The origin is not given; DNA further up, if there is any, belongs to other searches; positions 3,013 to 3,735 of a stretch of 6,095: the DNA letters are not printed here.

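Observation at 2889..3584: AT-rich, opposite-strand cargo gene inserted between the GemA-like and Mor/C-like genes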

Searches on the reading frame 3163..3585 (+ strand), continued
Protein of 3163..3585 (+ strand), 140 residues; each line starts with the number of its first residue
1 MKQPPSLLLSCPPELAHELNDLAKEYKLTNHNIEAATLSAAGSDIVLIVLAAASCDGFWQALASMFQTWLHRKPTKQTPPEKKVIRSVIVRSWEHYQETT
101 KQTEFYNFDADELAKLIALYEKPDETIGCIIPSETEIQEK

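Call 98: search_protein_families(library=pfam, proteins=[P0007], max_evalue=0.01)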
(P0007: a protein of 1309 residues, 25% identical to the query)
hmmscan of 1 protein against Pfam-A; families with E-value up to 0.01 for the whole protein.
P0007 (1309 aa): 10 families
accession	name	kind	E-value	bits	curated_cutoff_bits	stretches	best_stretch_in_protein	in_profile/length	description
PF01390.26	SEA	-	2e-108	356.3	26.4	9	978-1084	2-105/106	SEA domain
PF03645.18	Tctex-1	-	2.8e-08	34.4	22.8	0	438-502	10-74/95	Tctex-1 family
PF15313.11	HEXIM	-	5.9e-08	33.5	29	0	60-98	101-139/142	Hexamethylene bis-acetamide-inducible protein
PF01705.24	CX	-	2.6e-07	31.5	25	0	86-111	11-36/59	CX module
PF22821.2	ZP1_ZP4_Ig-like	-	2.9e-07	31.3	28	0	191-212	41-62/94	Zona pellucida sperm-binding proteins 1/4, Ig-like domain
PF08343.15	RNR_N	-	6.1e-07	29.8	29.4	0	38-79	32-73/82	Ribonucleotide reductase N-terminal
PF02303.23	Phage_DNA_bind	-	1.3e-05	25.9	25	0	123-140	58-75/82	Helix-destabilising protein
PF20850.2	EF_HD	-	0.00058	20.2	27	0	87-126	77-116/168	Oedema factor (EF), alpha-helical domain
PF06125.17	DUF961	-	0.0006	20.7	25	0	431-474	23-66/100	Bacterial protein of unknown function (DUF961)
PF02448.20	L71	-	0.00068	20.5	25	0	87-111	4-28/69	L71 family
